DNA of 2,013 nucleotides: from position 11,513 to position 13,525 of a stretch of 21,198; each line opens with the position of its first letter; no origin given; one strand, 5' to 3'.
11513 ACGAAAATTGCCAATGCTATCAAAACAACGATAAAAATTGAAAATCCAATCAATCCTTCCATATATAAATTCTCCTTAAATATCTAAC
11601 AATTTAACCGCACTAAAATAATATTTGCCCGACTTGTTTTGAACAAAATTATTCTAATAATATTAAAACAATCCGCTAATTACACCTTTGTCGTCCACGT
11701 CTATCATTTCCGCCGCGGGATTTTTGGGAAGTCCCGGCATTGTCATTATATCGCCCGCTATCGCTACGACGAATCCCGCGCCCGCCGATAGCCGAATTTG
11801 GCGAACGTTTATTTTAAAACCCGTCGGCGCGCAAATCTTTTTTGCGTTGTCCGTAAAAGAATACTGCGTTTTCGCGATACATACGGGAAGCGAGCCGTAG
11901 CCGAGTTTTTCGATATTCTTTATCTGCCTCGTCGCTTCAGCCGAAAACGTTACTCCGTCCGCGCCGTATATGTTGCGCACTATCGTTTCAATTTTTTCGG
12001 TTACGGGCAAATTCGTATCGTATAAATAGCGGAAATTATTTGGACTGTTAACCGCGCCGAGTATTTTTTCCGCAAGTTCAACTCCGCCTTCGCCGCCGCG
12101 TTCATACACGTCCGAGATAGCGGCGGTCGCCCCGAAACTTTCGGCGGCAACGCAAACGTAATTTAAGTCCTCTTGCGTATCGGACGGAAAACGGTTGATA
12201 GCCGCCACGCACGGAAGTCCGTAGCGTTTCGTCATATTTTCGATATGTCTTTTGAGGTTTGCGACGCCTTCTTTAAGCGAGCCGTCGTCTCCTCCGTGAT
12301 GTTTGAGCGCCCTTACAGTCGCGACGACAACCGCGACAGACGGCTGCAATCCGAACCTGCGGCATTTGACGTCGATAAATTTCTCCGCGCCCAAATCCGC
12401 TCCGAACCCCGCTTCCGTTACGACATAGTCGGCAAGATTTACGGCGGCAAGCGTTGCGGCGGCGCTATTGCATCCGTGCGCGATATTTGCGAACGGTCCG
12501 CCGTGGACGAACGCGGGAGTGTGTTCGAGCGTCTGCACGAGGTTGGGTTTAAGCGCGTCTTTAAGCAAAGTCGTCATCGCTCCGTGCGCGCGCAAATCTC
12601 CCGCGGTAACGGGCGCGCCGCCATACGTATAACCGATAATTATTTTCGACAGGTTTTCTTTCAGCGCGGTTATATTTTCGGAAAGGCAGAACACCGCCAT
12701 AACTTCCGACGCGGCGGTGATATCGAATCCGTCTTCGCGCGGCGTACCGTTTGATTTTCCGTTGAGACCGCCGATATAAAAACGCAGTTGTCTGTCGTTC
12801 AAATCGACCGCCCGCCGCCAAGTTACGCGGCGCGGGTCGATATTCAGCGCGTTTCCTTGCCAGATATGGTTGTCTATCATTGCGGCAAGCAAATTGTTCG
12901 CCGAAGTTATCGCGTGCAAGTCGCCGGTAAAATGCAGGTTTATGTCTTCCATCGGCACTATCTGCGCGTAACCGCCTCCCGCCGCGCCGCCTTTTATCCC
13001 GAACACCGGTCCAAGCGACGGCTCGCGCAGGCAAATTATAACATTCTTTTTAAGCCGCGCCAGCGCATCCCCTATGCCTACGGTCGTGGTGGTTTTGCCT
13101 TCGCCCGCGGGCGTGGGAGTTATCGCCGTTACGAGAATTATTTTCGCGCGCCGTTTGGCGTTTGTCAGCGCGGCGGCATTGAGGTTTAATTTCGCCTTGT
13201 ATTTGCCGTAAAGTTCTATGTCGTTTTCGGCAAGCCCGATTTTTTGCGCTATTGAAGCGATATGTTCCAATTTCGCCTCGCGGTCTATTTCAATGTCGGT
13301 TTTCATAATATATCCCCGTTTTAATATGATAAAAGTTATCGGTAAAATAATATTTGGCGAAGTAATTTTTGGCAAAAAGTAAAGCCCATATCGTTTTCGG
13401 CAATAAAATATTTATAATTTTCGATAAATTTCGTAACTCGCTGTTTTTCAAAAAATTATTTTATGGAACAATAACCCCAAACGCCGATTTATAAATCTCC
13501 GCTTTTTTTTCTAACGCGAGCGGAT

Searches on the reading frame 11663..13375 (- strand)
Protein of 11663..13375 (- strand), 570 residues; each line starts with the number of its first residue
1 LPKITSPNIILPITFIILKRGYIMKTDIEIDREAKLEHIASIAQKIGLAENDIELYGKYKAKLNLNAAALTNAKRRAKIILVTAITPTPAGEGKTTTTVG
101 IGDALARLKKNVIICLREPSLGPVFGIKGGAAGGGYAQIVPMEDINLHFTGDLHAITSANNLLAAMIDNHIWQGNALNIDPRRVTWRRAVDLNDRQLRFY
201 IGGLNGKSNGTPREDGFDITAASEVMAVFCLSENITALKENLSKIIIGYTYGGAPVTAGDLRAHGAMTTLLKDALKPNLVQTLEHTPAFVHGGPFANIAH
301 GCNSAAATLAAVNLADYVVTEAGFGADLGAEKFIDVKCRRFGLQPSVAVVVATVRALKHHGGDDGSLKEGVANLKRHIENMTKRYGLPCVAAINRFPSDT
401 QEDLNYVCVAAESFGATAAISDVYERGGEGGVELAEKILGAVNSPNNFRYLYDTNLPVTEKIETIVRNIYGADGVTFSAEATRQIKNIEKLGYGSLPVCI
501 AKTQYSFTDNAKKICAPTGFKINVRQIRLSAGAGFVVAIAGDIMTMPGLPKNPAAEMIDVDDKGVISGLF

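Call 5: search_protein_families(library=pfam, proteins=[window:11663-13375:-])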
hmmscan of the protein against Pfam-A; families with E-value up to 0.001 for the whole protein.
window:11663-13375:- (570 aa): 1 family
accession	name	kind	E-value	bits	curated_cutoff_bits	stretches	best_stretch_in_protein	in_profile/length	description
PF01268.25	FTHFS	-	5.4e-251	834.1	27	1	25-570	1-556/556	Formate--tetrahydrofolate ligase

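Call 8: find_related_loci(query=window:11663-13309:-, collection=genome_contigs, flank=10000)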
Query window:11663-13309:- (548 aa) in genome_contigs; peptide patterns used: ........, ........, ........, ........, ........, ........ (x = any residue, [..] = any of these).
599 stretches matched a pattern (row limit reached: there are more); 513 encode a relative of the query (tblastn E <= 1e-3); the best 80 are kept; 80 distinct loci.
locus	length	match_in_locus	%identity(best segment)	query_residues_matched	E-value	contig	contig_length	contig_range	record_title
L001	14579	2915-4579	65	2-548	0e+0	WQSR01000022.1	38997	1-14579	MAG: Defluviitaleaceae bacterium isolate Co191P3bin17 JGI24695J34938_10000472, whole genome shotgun sequence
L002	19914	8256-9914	65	2-548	0e+0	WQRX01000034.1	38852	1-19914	MAG: Defluviitaleaceae bacterium isolate Co191P1bin64 JGI24694J35173_10000463, whole genome shotgun sequence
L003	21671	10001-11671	64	2-548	0e+0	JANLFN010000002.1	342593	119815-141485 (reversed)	MAG: Eubacteriales bacterium isolate A05DMB11 NODE_18_length_342593_cov_19.288380, whole genome shotgun sequence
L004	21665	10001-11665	64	2-548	0e+0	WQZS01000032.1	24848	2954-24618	MAG: Defluviitaleaceae bacterium isolate Lab288P1bin109 Ga0131853_10004555, whole genome shotgun sequence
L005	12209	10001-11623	65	2-548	0e+0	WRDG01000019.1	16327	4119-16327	MAG: Defluviitaleaceae bacterium isolate Lab288P3bin199 Ga0123353_10005779, whole genome shotgun sequence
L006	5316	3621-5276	63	1-548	0e+0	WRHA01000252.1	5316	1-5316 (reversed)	MAG: Defluviitaleaceae bacterium isolate Nt197P1bin7 JGI24703J35330_11746484, whole genome shotgun sequence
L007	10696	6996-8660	63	2-548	0e+0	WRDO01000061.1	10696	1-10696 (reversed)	MAG: Defluviitaleaceae bacterium isolate Lab288P3bin217 Ga0123353_10016873, whole genome shotgun sequence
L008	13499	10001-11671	62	2-548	0e+0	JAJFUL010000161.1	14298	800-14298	MAG: Spirochaetaceae bacterium isolate bin.451 k141_3068525, whole genome shotgun sequence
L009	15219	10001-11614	64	2-548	0e+0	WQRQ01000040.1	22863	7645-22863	MAG: Defluviitaleaceae bacterium isolate Co191P1bin4 JGI24694J35173_10001288, whole genome shotgun sequence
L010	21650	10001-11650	63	2-548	0e+0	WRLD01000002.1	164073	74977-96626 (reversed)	MAG: Defluviitaleaceae bacterium isolate Th196P3bin142 Ga0099364_10000064, whole genome shotgun sequence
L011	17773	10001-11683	62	1-548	0e+0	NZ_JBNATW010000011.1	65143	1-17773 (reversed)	MAG: Thermovenabulum sp. isolate Kamch4342-3A-MB-03 bin7.fa-11, whole genome shotgun sequence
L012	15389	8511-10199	60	2-548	0e+0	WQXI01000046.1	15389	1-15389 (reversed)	MAG: Treponema sp. isolate Emb289P3bin15 Ga0123356_10003963, whole genome shotgun sequence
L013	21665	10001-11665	61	3-548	0e+0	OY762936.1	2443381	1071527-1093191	MAG: Christensenellaceae bacterium isolate c6a5e122-909e-4aed-a635-5b19112204bb genome assembly, chromosome: 1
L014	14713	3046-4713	60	2-548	0e+0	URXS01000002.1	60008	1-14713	uncultured Oscillibacter sp. isolate UMGS1448 genome assembly, contig: NODE_244_length_60008_cov_8.648675, whole genome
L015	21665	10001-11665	61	3-548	0e+0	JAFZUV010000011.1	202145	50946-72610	MAG: Clostridia bacterium isolate RGIG8118 Water_buffalos_Rumen-3__c1125560, whole genome shotgun sequence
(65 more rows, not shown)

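Call 10: find_encoding_contigs(protein=window:11663-13306:-, flank=10000, max_places=6)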
Protein window:11663-13306:- (547 aa): no gene with exactly this product is on record in the collection.
